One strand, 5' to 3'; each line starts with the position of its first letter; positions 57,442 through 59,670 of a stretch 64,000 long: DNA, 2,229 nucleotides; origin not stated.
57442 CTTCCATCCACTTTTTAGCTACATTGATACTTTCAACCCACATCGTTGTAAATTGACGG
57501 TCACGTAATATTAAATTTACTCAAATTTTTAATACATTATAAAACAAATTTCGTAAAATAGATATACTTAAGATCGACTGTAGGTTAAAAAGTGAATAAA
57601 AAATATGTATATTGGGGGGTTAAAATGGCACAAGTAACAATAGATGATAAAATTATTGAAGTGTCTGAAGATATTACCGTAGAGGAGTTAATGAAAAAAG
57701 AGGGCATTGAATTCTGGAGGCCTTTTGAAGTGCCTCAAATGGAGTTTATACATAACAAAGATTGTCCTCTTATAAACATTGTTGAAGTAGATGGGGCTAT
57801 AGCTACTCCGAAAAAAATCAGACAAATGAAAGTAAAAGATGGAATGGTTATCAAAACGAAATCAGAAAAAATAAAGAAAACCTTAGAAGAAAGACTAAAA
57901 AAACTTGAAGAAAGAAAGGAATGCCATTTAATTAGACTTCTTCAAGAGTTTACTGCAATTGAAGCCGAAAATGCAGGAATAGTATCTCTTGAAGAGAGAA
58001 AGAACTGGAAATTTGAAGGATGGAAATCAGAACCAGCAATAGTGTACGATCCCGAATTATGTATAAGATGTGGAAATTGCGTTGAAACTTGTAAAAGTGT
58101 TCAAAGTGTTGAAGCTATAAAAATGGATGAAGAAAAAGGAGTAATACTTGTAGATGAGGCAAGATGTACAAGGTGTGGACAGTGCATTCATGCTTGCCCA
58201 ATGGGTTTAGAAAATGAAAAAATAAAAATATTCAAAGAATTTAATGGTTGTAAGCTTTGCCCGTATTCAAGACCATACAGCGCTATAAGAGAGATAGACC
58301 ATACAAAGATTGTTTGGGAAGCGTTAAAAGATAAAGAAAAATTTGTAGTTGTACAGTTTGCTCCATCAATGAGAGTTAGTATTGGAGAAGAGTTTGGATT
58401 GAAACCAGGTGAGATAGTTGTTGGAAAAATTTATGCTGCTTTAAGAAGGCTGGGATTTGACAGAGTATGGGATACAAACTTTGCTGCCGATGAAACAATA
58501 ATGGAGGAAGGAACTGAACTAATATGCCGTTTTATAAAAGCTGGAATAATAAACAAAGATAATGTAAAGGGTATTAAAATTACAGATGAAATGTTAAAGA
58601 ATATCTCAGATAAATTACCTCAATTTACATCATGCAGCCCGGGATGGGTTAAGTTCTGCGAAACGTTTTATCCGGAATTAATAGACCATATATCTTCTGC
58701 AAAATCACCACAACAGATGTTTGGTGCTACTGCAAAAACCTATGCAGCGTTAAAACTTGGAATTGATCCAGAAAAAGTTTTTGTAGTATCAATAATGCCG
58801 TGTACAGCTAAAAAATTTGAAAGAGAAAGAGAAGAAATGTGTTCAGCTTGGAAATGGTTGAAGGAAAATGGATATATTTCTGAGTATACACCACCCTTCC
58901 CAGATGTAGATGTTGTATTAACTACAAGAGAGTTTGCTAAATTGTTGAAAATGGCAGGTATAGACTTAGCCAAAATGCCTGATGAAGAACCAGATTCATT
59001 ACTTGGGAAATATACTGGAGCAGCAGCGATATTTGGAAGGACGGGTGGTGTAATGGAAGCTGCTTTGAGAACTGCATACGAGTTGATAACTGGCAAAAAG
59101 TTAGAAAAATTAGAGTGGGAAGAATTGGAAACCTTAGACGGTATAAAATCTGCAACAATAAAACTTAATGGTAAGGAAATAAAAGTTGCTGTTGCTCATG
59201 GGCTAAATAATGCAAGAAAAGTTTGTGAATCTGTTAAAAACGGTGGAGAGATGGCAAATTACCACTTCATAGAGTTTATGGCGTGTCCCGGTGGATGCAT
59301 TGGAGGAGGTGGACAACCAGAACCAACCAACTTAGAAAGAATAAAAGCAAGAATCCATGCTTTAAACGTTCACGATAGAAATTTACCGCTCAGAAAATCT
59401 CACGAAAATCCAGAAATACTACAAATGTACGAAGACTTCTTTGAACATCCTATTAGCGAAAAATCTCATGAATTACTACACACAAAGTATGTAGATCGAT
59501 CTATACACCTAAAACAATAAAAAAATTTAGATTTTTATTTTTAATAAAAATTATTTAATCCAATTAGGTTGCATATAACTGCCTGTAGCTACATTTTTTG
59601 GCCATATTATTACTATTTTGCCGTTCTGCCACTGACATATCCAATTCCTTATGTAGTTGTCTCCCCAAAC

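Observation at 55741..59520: Bacterial-type [FeFe]-hydrogenase module (hydG <-> hydA) inside an unmistakably archaeal, dsrAB/F420-type genome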

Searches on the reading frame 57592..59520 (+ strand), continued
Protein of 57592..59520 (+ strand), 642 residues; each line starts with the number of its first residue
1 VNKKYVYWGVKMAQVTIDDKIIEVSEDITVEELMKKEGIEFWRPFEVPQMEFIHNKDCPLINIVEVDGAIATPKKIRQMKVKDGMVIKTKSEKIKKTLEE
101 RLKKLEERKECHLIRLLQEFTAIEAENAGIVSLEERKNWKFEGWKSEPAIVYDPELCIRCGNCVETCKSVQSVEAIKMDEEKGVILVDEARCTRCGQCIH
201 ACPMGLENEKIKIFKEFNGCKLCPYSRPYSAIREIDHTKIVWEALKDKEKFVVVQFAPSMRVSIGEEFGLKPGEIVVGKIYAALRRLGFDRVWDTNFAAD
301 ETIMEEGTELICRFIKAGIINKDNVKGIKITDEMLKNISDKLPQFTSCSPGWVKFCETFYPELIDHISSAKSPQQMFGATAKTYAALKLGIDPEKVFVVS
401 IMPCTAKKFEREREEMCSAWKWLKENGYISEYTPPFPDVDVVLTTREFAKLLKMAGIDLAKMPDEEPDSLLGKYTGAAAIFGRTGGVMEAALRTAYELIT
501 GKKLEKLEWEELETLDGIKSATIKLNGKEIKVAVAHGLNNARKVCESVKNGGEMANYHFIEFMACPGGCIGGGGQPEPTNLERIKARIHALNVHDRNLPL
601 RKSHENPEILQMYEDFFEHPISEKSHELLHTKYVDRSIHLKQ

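Call 99: fold_search(model_id=the predicted structure, library=pdb)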
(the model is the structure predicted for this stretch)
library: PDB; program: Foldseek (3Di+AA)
matches with E <= 10: 630; with E <= 0.001: 137
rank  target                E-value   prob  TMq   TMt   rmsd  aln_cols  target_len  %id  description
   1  8a6t_A                3.9e-47  1.00  0.64  0.71  14.5       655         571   38  Cryo-EM structure of the electron bifurcating Fe-Fe hydrogenase HydABC complex from Thermoanaerobacter kivui in the re (released 2023-02-15)
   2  1feh                  3.1e-45  1.00  0.64  0.70  14.3       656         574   34  FE-ONLY HYDROGENASE FROM CLOSTRIDIUM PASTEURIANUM (released 1999-01-13)
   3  8aln_B                2.5e-44  1.00  0.64  0.70  14.3       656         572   34  CO-bound [FeFe]-hydrogenase I from Clostridium pasteurianum (CpI) at 1.34 Angstrom (released 2022-12-14)
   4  9rjo_B                3.1e-44  1.00  0.64  0.71  14.3       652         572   34  [FeFe]-hydrogenase CpI from Clostridium pasteurianum, variant N160L-Q195L (released 2026-03-04)
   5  6gly_B                3.3e-44  1.00  0.64  0.71  14.2       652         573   34  [FeFe]-hydrogenase CpI from Clostridium pasteurianum, variant C299A (released 2018-11-07)
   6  9rj9_B                3.3e-44  1.00  0.64  0.69  14.3       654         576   34  [FeFe]-hydrogenase CpI from Clostridium pasteurianum, variant N160L (released 2026-03-04)
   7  6nac                  3.8e-44  1.00  0.64  0.70  14.4       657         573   35  Crystal structure of [FeFe]-hydrogenase I (CpI) solved with single pulse free electron laser data (released 2019-12-11)
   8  4xdc_A                4.1e-44  1.00  0.64  0.70  14.1       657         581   34  Active semisynthetic [FeFe]-hydrogenase CpI with aza-dithiolato-bridged [2Fe] cofactor (released 2015-11-11)
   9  8aj6_A                5.8e-44  1.00  0.64  0.70  14.4       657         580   34  cyanide-bound [FeFe]-hydrogenase I from Clostridium pasteurianum (CpI) (released 2022-12-14)
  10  6gm1_A                7.6e-44  1.00  0.63  0.69  14.5       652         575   34  [FeFe]-hydrogenase CpI from Clostridium pasteurianum, variant E282A (released 2018-11-07)
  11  5byr_B                8.0e-44  1.00  0.64  0.70  14.4       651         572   34  Semisynthetic [FeFe]-hydrogenase CpI with propane-dithiolato-bridged [2Fe] cofactor (released 2015-11-11)
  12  8cjy_B                8.9e-44  1.00  0.64  0.70  14.3       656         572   34  [FeFe]-hydrogenase CpI from Clostridium pasteurianum, variant S357T (released 2023-10-25)
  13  5byq_B                8.9e-44  1.00  0.63  0.69  14.3       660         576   34  Semisynthetic [FeFe]-hydrogenase CpI with oxodithiolato-bridged [2Fe] cofactor (released 2015-11-11)
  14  9rj9_A                1.4e-43  1.00  0.64  0.69  14.5       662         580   34  [FeFe]-hydrogenase CpI from Clostridium pasteurianum, variant N160L (released 2026-03-04)
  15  5la3_B                1.5e-43  1.00  0.63  0.69  14.4       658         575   34  [FeFe]-hydrogenase CpI from Clostridium pasteurianum, variant E279A (released 2017-06-21)
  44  7q4w_A                7.1e-42  1.00  0.64  0.69  14.6       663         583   34  CryoEM structure of electron bifurcating Fe-Fe hydrogenase HydABC complex A. woodii in the oxidised state (released 2023-02-15)
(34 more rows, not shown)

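Call 100: search_protein_families(library=ncbifam, proteins=[L006:16968-18092:-, L006:18132-18275:-, L006:15775-16713:-], max_evalue=0.001)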
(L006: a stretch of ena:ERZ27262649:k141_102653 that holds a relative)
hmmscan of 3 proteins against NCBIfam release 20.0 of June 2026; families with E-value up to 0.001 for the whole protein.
L006:16968-18092:- (374 aa): 11 families
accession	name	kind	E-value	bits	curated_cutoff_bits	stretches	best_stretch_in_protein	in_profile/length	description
NF038018.1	qmoC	equivalog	1.3e-120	403.2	300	1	4-368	2-360/360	quinone-interacting membrane-bound oxidoreductase complex subunit QmoC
TIGR02484.1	CitB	equivalog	7.1e-22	78.1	246.6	2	227-367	212-353/372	tricarballylate utilization 4Fe-4S protein TcuB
TIGR03290.1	CoB_CoM_SS_C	equivalog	1.8e-15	57.2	160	1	20-95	2-77/144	CoB--CoM heterodisulfide reductase subunit C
NF041890.1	hdrC_Methbact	equivalog_domain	7.9e-13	48.4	270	1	6-96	15-104/192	ferredoxin:CoB-CoM heterodisulfide reductase subunit HdrC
NF011607.0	PRK15033.1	subfamily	1.8e-12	46.9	524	1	65-367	68-372/389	tricarballylate utilization 4Fe-4S protein TcuB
NF041779.1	hetero_SS_HdrC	equivalog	5e-10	39.2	350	1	18-96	29-106/198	ferredoxin:CoB-CoM heterodisulfide reductase subunit HdrC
NF008369.0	PRK11168.1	equivalog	1.8e-08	33.7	278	1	18-94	9-88/401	anaerobic glycerol-3-phosphate dehydrogenase subunit C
TIGR03379.1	glycerol3P_GlpC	equivalog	1.3e-05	24.1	279.9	1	18-91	3-79/397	anaerobic glycerol-3-phosphate dehydrogenase subunit GlpC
NF045723.1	memb_anch_TmcC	equivalog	0.00022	20.8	240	1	261-365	101-201/218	TmcC family electron transfer complex membrane anchor subunit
NF004616.0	PRK05950.1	subfamily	0.00034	19.8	228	0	18-94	145-234/238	succinate dehydrogenase iron-sulfur subunit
NF009226.0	PRK12576.1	equivalog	0.00048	19.6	344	0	61-93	205-237/317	succinate dehydrogenase/fumarate reductase iron-sulfur subunit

L006:18132-18275:- (47 aa): 1 family
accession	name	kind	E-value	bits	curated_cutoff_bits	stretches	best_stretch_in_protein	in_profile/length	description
NF045873.1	F420_non_VhuD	exception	0.00017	21.7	215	1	3-45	89-131/132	F420-non-reducing hydrogenase iron-sulfur subunit VhuD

L006:15775-16713:- (312 aa): 12 families
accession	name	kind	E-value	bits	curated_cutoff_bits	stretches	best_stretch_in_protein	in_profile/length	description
NF004884.0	PRK06245.1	equivalog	4.1e-111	371.1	209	1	2-305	10-327/340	7,8-didemethyl-8-hydroxy-5-deazariboflavin synthase subunit CofG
TIGR03550.1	F420_cofG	equivalog_domain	1e-106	356.7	213.35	1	4-301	1-316/322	7,8-didemethyl-8-hydroxy-5-deazariboflavin synthase CofG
NF006687.0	PRK09234.1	equivalog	1.5e-86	291.3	1018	1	3-296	71-385/849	bifunctional FO biosynthesis protein CofGH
NF005609.0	PRK07360.1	equivalog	9.1e-09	34.5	426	1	3-207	57-267/374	7,8-didemethyl-8-hydroxy-5-deazariboflavin synthase subunit CofH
TIGR03551.1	F420_cofH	equivalog_domain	1.7e-08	33.7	374.1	1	3-250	35-300/345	5-amino-6-(D-ribitylamino)uracil--L-tyrosine 4-hydroxyphenyl transferase CofH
TIGR03910.1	pyrrolys_PylB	equivalog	1.8e-07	30.4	348.2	1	9-230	58-276/347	methylornithine synthase PylB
TIGR00423.1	TIGR00423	subfamily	2e-07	30.6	260.25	1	3-251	1-266/310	CofH family radical SAM protein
TIGR02351.2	thiH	equivalog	6.4e-07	28.8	380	0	13-63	79-132/364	2-iminoacetate synthase ThiH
TIGR03957.1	rSAM_HmdB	equivalog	3.9e-05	23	320.9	1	132-251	158-281/317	5,10-methenyltetrahydromethanopterin hydrogenase cofactor biosynthesis protein HmdB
TIGR03699.1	menaquin_MqnC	equivalog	0.00017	20.6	428.1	0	2-251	36-300/342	cyclic dehypoxanthinyl futalosine synthase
NF004019.1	PRK05481.1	subfamily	0.00089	18.6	203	0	10-190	50-224/286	lipoyl synthase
TIGR03700.1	mena_SCO4494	equivalog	0.00098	18.1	434.55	0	5-71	46-116/351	aminofutalosine synthase MqnE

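Call 104: search_dna_similar(query=window:57625-59520:+, collection=plasmids, mode=protein, max_rows=8)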
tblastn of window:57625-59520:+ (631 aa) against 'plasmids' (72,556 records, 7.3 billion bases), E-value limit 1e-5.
Records with a match: 25; places in all: 32; records where one place covers at least 80% of the query: 6.
Best place of each record, by identity: <60% 25.
By first word of the organism name: Cetobacterium 4; Paraclostridium 3; Bacillus 3; Parabacteroides 2; Subdoligranulum 2; Acetoanaerobium 1; Phocaeicola 1; Collinsella 1; Peptoclostridium 1; Desulfobaculum 1; and 6 more.
By predicted mobility (MOB-suite, as given by PLSDB): non-mobilizable 24; mobilizable 1.
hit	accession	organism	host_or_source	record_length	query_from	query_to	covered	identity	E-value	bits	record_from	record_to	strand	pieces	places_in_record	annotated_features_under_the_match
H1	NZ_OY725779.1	Parabacteroides distasonis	-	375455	3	625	99%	39.7%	1e-113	381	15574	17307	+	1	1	NADH-dependent [FeFe] hydrogenase, group A6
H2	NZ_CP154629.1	Acetoanaerobium noterae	cell culture,Sludge of a digestion ...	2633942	1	625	99%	39.2%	5e-109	368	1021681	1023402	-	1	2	none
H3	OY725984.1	Phocaeicola massiliensis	-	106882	3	627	99%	38.9%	3e-111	375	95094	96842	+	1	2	record has no annotation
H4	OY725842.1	Subdoligranulum variabile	-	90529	100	625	83%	43.0%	2e-110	372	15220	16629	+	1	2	record has no annotation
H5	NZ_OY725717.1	Collinsella aerofaciens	-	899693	1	622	99%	36.0%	3e-102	348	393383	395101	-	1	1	[FeFe] hydrogenase, group A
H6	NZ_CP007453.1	Peptoclostridium acidaminophilum DSM 3953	black mud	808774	137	626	78%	45.2%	1e-117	393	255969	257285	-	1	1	NADH-dependent [FeFe] hydrogenase, group A6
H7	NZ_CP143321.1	Cetobacterium somerae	intestine of Yellow Catfish,pure culture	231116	100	625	83%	41.7%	8e-100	341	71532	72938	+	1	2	NADH-dependent [FeFe] hydrogenase, group A6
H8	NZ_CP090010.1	Desulfobaculum bizertense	cell culture,rust layer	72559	139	626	77%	43.1%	3e-100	342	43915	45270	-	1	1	[FeFe] hydrogenase, group A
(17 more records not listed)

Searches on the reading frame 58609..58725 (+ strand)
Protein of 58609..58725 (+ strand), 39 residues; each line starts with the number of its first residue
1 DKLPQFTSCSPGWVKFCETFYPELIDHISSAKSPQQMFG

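Call 95: search_solved_structures(query=window:58609-58725:+, max_evalue=1, show_alignments=5)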
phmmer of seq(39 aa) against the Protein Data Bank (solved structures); distinct sequences matched with E-value up to 1: 43.
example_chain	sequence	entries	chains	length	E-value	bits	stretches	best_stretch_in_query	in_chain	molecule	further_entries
7q4v_A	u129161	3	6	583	7.8e-13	50.5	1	3-39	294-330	Iron hydrogenase HydA1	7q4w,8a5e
7qv7_D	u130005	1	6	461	1.4e-12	49.8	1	3-39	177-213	Hydrogen dependent carbon dioxide reductase subunit HydA2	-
9rj9_A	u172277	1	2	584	1.6e-12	49.5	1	3-39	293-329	Iron hydrogenase 1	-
9rjo_A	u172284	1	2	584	1.6e-12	49.5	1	3-39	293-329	Iron hydrogenase 1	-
1c4a_A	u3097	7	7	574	1.7e-12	49.5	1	3-39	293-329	PROTEIN (FE-ONLY HYDROGENASE) | PROTEIN (PERIPLASMIC HYDROGENASE 1) | Iron hydrogenase 1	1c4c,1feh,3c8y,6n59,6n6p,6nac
8cjy_A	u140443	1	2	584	1.7e-12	49.5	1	3-39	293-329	Iron hydrogenase 1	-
5la3_A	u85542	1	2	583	1.7e-12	49.5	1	3-39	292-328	Iron hydrogenase 1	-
4xdd_A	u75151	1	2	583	1.7e-12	49.5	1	3-39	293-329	Iron hydrogenase 1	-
4xdc_A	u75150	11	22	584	1.7e-12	49.5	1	3-39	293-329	Iron hydrogenase 1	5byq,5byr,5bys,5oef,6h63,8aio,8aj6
6gm0_A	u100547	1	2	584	1.7e-12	49.5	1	3-39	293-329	Iron hydrogenase 1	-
9rjq_A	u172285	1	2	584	1.7e-12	49.5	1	3-39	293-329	Iron hydrogenase 1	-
6yf4_A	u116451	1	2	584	1.7e-12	49.5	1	3-39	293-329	Iron hydrogenase 1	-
6gm3_A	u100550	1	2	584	1.7e-12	49.5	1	3-39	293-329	Iron hydrogenase 1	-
6gm2_A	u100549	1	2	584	1.7e-12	49.5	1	3-39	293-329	Iron hydrogenase 1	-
6gm8_A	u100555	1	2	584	1.7e-12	49.5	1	3-39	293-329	Iron hydrogenase 1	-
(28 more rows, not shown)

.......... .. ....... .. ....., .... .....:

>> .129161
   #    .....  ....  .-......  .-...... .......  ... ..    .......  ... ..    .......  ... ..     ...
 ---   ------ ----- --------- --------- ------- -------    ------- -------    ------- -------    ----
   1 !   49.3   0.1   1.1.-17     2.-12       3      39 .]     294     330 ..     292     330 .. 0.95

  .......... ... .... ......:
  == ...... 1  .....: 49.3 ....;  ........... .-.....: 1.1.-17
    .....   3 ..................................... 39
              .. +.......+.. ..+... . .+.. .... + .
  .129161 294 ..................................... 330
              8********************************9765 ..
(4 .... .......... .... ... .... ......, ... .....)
